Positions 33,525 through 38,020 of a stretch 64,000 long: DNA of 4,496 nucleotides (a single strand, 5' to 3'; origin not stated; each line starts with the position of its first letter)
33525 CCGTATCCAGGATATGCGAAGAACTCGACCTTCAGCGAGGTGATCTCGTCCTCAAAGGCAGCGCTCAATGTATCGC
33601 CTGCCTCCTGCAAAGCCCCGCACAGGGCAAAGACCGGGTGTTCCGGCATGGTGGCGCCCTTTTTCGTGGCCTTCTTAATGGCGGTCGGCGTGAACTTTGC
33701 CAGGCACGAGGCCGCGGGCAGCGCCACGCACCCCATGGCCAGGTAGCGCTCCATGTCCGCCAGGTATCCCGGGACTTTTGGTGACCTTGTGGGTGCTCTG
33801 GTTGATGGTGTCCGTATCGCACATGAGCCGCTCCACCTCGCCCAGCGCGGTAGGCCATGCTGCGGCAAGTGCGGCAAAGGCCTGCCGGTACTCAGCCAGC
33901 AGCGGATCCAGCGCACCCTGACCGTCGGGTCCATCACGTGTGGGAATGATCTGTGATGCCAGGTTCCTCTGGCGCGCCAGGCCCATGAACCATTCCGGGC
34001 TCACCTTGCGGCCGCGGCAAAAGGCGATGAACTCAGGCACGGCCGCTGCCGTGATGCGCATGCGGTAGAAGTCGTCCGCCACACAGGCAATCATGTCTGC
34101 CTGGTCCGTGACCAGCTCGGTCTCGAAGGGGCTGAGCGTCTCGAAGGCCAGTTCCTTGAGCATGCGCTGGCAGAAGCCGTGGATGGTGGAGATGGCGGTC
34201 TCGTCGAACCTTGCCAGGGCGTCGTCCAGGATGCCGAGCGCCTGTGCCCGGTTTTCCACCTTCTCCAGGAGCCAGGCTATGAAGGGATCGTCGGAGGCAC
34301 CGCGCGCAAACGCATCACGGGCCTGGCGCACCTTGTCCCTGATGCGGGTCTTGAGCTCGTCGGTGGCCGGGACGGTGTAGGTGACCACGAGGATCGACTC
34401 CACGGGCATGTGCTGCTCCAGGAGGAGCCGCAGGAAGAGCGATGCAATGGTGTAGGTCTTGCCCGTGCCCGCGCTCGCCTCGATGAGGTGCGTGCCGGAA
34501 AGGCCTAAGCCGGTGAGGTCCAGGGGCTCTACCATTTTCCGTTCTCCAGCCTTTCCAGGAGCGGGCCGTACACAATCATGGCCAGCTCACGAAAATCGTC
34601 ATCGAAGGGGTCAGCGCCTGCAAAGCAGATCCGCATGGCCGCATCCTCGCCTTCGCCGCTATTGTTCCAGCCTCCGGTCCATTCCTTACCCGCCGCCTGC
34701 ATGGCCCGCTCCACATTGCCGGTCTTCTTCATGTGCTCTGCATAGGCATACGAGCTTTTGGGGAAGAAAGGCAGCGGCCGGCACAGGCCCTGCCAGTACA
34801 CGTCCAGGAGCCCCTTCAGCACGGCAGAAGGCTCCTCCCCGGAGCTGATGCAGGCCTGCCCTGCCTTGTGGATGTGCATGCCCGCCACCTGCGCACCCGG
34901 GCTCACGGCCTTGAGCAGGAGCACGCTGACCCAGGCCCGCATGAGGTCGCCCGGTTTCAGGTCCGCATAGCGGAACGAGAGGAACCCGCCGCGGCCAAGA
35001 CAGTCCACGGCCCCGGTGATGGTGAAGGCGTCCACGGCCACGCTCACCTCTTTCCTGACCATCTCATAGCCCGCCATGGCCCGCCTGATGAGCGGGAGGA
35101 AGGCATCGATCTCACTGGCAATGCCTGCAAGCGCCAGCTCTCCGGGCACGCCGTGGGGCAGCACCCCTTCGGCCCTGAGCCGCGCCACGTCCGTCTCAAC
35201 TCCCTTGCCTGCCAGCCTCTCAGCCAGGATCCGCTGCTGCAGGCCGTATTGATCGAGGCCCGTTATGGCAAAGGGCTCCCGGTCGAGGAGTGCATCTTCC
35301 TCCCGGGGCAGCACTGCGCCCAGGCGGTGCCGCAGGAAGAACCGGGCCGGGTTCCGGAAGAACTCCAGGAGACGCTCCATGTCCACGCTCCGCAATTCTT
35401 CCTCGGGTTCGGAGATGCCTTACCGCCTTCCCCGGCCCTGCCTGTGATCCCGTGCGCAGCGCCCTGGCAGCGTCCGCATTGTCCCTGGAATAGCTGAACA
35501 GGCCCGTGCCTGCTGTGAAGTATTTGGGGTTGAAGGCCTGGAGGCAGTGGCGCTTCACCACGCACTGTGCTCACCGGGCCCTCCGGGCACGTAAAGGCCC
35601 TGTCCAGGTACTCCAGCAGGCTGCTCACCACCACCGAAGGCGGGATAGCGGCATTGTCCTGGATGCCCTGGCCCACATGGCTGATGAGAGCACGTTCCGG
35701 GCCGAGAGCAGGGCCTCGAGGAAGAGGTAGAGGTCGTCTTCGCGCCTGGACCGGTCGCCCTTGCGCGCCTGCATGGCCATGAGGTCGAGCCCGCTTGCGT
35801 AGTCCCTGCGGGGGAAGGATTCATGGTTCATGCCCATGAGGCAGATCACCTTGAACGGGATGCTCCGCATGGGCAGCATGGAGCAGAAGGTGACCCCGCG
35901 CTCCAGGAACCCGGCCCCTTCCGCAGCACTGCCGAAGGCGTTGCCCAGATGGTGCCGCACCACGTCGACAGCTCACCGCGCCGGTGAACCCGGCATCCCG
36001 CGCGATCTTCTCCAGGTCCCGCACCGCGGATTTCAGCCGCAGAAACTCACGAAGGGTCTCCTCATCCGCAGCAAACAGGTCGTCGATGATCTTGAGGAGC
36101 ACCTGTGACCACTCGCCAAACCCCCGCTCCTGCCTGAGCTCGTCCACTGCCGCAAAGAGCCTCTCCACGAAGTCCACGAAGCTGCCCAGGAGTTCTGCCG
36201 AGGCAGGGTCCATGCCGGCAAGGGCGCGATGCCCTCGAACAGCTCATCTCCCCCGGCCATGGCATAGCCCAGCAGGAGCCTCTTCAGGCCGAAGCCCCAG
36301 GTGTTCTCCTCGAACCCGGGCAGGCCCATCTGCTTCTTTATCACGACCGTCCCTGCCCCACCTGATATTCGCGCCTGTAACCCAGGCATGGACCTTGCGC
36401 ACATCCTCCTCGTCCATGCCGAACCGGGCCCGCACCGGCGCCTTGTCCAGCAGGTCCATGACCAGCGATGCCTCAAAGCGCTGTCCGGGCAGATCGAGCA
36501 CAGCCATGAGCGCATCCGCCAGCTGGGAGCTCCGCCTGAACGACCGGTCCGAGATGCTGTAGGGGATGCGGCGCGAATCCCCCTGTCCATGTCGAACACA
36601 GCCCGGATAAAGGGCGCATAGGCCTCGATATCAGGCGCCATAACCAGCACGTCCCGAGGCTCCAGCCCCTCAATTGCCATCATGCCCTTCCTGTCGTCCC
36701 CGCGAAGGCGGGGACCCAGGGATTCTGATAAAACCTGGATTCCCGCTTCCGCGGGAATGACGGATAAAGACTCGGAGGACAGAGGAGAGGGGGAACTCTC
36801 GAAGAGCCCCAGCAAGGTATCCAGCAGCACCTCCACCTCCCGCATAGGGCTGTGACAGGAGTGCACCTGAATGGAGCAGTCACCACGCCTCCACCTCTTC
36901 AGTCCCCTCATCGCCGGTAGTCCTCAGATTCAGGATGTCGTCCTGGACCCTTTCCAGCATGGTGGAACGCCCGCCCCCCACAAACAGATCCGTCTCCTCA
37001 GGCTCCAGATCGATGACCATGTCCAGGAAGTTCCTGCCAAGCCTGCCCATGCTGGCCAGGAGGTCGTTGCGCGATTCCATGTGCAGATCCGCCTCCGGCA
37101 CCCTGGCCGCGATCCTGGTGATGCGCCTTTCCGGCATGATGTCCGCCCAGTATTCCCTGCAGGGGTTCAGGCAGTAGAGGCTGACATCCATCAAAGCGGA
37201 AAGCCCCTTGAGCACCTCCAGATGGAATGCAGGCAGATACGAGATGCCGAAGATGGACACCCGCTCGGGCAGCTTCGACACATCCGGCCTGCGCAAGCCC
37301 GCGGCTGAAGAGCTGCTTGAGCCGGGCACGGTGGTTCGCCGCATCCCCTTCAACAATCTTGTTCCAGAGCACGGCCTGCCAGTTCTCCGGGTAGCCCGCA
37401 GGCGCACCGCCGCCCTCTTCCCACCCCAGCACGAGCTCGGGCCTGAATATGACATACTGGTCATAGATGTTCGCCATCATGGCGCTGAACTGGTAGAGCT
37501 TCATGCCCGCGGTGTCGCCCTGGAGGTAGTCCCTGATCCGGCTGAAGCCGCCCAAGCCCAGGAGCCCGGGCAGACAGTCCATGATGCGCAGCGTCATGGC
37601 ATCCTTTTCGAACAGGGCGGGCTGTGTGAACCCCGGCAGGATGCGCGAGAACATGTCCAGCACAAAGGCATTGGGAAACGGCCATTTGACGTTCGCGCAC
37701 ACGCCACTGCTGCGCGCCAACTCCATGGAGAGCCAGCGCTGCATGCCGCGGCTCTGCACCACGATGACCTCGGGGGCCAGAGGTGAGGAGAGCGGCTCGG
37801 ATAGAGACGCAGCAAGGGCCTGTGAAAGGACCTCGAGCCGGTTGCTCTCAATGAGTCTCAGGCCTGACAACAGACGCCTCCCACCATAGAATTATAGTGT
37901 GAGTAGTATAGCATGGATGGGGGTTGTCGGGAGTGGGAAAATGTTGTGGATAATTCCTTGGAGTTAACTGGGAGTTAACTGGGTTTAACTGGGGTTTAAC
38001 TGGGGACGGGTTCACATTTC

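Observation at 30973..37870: recC and recB shattered by at least 11 frame breaks while the adjacent recD is intact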

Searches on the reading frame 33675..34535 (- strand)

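Call 6: search_protein_families(library=ncbifam, proteins=[window:33675-34535:-])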
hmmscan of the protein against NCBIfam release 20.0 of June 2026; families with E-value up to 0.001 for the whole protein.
window:33675-34535:- (286 aa): 13 families
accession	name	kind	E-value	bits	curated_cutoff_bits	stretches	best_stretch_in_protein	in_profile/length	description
TIGR00609.1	recB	equivalog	1e-48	166.3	696.05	1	10-165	6-165/1175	exodeoxyribonuclease V subunit beta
NF008128.0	PRK10876.1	equivalog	1.9e-42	145.1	1697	1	3-163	7-175/1181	exodeoxyribonuclease V subunit beta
TIGR02785.1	addA_Gpos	equivalog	4.9e-12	44.5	707.65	1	17-128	18-107/1234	helicase-exonuclease AddAB subunit AddA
TIGR02784.1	addA_alphas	equivalog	5.1e-10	38.4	860.75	1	18-146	15-143/1138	double-strand break repair helicase AddA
NF010485.0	PRK13909.1-2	equivalog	2e-09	36.3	650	1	19-132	9-117/909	RecB-like helicase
TIGR01073.1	pcrA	equivalog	3.4e-07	29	911.2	1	14-128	18-95/725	DNA helicase PcrA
NF010484.0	PRK13909.1-1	equivalog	6.8e-07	27.4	1074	1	18-129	10-125/945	RecB-like helicase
NF010487.0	PRK13909.1-4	equivalog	2.3e-06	26.1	759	1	18-68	9-58/924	RecB-like helicase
TIGR01075.1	uvrD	equivalog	1.3e-05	23.7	1144.45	1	14-75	18-79/715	DNA helicase II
NF008743.0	PRK11773.1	equivalog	3.1e-05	22.5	965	1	14-75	23-84/720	DNA helicase II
TIGR01074.1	rep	equivalog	5.5e-05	21.6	951.45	1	13-113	14-110/668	DNA helicase Rep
NF008276.0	PRK11054.1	equivalog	0.00048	18.7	543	1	16-71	212-267/684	DNA helicase IV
NF010486.0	PRK13909.1-3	equivalog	0.00049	18.2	1109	1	18-71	10-62/921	RecB-like helicase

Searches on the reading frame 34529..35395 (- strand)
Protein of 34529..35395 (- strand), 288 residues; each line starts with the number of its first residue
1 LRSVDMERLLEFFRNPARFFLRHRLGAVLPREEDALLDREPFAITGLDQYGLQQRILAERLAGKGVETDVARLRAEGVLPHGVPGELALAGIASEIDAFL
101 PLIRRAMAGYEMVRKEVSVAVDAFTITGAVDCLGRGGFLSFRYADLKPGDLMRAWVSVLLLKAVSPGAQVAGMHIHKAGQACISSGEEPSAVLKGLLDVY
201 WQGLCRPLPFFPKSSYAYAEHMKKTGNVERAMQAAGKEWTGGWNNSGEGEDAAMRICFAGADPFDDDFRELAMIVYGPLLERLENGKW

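Call 6: search_protein_families(library=ncbifam, proteins=[window:34529-35395:-])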
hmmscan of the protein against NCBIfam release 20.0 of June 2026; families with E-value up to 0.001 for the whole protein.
window:34529-35395:- (288 aa): 2 families
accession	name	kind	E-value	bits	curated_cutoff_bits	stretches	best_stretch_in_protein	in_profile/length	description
TIGR01450.1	recC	equivalog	1.3e-34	119.4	582.9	1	3-251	810-1062/1063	exodeoxyribonuclease V subunit gamma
NF008289.0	PRK11069.1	equivalog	1.5e-30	105.6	1470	1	3-256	831-1093/1122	exodeoxyribonuclease V subunit gamma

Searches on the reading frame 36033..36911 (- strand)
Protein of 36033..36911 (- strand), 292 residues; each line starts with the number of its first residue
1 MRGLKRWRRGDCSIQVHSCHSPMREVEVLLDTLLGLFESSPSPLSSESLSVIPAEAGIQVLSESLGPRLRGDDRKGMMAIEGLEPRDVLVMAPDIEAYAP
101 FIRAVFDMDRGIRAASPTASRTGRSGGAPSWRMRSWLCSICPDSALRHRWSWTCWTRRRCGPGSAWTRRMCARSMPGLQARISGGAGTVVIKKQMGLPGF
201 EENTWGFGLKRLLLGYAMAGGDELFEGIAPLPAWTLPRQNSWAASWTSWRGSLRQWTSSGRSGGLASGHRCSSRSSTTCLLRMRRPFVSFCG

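Call 6: search_protein_families(library=ncbifam, proteins=[window:36033-36911:-])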
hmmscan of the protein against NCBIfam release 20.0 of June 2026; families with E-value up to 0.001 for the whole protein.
window:36033-36911:- (292 aa): 2 families
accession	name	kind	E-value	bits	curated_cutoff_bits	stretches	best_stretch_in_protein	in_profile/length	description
TIGR01450.1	recC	equivalog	2.9e-28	98.4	582.9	2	8-107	347-406/1063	exodeoxyribonuclease V subunit gamma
NF008289.0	PRK11069.1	equivalog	3.4e-23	81.2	1470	3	9-42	369-402/1122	exodeoxyribonuclease V subunit gamma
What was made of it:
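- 34529..37870 (-): recC (exodeoxyribonuclease V gamma), complete in content, 9 single-base frameshifts. TIGR01450 hits on the fragments (call 6).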

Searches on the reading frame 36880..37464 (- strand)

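Call 6: search_protein_families(library=ncbifam, proteins=[window:36880-37464:-])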
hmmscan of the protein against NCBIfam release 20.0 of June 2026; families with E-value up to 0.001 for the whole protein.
window:36880-37464:- (194 aa): 2 families
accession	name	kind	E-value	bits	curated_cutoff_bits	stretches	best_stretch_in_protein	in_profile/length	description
TIGR01450.1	recC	equivalog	2.8e-28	98.4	582.9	1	62-185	203-341/1063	exodeoxyribonuclease V subunit gamma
NF008289.0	PRK11069.1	equivalog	1.8e-23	82.1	1470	2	62-125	204-267/1122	exodeoxyribonuclease V subunit gamma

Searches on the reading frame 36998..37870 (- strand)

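Call 6: search_protein_families(library=ncbifam, proteins=[window:36998-37870:-])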
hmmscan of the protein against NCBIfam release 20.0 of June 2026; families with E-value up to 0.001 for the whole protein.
window:36998-37870:- (290 aa): 2 families
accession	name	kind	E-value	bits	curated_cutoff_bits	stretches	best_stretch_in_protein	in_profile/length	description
NF008289.0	PRK11069.1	equivalog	1.6e-49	168.4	1470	1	5-195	3-200/1122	exodeoxyribonuclease V subunit gamma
TIGR01450.1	recC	equivalog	6.5e-48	163.4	582.9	1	4-194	1-198/1063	exodeoxyribonuclease V subunit gamma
